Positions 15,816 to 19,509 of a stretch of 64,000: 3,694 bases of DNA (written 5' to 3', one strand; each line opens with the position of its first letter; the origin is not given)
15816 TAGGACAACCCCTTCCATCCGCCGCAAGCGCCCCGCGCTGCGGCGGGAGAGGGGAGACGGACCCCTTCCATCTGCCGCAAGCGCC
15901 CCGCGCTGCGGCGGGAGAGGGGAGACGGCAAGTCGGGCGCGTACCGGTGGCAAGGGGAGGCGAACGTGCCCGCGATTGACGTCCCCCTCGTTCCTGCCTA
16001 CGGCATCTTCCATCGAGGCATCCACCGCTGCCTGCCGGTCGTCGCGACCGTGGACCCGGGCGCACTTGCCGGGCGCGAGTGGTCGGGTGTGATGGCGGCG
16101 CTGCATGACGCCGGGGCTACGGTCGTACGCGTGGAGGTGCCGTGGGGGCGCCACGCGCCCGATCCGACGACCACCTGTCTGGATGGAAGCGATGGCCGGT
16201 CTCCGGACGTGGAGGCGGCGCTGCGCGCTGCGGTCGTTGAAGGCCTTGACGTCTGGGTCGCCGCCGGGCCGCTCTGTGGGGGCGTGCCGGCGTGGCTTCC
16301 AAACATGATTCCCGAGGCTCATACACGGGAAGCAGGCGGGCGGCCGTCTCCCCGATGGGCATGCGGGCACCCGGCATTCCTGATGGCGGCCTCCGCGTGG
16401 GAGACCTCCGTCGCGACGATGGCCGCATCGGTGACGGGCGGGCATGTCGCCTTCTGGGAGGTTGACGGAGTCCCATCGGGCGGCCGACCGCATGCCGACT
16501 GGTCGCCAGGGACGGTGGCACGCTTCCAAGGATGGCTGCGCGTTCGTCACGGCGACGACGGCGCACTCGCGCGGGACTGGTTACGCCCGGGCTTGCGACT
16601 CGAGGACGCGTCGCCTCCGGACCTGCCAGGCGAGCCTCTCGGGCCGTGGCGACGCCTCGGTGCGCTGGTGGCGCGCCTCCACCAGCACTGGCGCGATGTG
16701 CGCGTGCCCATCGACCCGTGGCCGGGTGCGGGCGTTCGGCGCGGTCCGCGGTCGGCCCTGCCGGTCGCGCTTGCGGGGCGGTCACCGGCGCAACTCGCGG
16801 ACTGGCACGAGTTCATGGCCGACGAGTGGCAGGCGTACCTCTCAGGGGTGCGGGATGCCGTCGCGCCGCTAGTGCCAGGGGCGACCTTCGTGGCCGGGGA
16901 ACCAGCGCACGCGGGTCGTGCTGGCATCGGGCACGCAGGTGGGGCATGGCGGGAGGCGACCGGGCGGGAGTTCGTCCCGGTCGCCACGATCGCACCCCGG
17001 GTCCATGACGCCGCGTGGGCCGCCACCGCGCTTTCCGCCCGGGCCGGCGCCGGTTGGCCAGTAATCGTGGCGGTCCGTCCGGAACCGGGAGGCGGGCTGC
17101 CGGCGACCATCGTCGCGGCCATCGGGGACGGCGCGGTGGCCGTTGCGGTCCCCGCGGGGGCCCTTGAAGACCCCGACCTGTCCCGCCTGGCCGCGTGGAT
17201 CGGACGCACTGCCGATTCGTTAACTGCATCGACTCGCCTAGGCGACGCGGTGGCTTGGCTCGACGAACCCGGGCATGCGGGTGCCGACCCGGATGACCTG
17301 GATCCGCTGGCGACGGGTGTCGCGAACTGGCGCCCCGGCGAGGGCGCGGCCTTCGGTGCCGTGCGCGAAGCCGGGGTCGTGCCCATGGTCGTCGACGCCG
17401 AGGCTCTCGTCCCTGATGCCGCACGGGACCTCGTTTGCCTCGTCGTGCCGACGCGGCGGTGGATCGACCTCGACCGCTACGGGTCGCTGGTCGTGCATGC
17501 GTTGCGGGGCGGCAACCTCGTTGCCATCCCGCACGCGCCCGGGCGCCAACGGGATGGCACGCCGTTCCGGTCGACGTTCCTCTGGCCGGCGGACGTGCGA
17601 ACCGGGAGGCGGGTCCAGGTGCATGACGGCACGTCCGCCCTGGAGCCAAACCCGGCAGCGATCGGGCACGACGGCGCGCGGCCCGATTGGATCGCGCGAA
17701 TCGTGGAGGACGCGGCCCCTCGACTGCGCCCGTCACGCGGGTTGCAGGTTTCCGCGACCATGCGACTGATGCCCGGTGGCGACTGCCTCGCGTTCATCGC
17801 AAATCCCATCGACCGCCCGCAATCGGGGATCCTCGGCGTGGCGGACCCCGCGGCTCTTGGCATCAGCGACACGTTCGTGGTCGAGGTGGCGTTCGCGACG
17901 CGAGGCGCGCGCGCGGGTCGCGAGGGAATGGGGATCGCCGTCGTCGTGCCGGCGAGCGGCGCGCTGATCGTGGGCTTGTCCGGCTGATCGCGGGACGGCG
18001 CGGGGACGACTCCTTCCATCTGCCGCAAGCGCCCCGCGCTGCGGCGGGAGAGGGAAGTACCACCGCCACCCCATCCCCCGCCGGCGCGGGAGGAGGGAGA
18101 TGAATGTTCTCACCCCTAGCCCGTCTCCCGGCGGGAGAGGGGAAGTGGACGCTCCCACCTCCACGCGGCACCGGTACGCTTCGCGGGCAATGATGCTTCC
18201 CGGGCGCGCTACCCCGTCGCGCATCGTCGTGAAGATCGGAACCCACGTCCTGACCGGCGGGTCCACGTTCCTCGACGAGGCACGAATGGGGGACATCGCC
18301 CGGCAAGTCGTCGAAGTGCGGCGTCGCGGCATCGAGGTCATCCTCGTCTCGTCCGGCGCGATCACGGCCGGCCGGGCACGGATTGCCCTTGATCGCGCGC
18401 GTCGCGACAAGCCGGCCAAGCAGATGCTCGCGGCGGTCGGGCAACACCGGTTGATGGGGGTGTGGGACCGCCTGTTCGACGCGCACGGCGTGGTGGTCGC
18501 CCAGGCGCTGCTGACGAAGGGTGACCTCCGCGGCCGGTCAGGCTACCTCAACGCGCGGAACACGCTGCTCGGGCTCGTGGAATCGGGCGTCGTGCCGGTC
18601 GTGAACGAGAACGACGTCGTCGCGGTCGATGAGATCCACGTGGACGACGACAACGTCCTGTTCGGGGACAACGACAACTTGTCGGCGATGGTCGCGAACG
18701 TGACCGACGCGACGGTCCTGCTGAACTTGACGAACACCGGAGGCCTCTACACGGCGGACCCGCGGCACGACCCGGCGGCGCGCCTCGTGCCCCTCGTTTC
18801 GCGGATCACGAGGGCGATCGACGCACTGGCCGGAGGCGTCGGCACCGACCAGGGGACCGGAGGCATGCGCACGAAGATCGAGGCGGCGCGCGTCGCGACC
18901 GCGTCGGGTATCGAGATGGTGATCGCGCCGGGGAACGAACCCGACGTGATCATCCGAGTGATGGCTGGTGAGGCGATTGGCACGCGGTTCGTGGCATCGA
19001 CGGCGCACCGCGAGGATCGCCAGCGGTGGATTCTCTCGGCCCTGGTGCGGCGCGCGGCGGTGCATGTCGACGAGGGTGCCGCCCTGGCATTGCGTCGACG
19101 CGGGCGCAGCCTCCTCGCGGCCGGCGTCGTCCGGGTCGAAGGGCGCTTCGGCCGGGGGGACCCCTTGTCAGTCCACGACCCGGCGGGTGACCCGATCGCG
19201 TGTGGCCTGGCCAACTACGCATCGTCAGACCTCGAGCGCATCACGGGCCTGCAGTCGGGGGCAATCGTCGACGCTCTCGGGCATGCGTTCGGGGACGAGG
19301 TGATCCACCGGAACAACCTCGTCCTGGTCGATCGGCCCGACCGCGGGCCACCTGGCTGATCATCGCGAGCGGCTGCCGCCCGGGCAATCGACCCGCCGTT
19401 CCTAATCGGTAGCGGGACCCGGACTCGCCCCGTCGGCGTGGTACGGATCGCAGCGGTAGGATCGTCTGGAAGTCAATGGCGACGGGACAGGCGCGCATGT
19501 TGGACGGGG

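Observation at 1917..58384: Dispersed modular family of GC-rich palindromic repeats (about 30 units at 17 loci in 64 kb)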

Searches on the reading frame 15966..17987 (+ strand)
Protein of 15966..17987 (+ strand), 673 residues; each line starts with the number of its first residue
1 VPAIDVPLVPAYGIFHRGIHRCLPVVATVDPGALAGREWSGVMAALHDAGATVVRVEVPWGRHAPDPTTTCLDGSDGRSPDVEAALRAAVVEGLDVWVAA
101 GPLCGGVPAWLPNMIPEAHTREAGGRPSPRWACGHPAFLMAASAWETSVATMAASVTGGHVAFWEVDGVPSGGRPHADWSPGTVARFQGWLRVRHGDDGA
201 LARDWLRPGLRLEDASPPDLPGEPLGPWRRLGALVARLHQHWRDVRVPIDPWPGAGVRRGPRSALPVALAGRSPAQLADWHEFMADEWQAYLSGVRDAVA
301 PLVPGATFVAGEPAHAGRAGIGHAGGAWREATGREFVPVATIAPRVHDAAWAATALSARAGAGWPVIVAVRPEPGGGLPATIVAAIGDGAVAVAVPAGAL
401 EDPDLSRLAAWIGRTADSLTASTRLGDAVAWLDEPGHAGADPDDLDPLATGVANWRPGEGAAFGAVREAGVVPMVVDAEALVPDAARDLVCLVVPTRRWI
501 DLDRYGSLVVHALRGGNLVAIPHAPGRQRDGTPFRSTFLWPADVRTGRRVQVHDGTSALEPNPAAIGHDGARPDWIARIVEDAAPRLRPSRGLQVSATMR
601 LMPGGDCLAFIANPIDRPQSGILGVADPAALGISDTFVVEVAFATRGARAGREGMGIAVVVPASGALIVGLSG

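Call 18: search_protein_families(library=pfam, proteins=[window:15966-17987:+])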
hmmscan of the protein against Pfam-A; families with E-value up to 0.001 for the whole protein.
window:15966-17987:+ (673 aa): 2 families
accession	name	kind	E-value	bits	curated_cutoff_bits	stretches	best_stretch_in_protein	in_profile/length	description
PF01301.25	Glyco_hydro_35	-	0.00022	21.3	27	1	37-114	24-103/319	Glycosyl hydrolases family 35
PF02449.21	Glyco_hydro_42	-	0.00045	20.1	21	0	39-205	12-172/376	Beta-galactosidase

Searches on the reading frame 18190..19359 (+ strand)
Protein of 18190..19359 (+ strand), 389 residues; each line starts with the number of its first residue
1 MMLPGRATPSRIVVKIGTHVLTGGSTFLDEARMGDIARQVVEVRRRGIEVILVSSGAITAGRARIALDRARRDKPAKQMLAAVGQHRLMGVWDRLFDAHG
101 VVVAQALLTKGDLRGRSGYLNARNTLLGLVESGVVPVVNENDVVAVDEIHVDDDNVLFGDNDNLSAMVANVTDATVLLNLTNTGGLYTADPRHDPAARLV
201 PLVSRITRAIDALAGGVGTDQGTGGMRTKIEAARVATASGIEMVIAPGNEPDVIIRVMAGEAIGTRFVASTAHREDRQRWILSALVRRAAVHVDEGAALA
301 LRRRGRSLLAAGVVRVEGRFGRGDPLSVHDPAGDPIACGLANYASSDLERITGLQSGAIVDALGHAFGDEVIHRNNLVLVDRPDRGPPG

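Call 18: search_protein_families(library=pfam, proteins=[window:18190-19359:+])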
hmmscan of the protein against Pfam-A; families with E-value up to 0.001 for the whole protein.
window:18190-19359:+ (389 aa): 2 families
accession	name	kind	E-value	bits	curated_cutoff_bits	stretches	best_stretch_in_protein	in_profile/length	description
PF00696.33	AA_kinase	-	2e-39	136.1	24.9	1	11-246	2-233/234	Amino acid kinase family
PF01472.26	PUA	-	4.1e-17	62.3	24.8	1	291-356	3-67/74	PUA domain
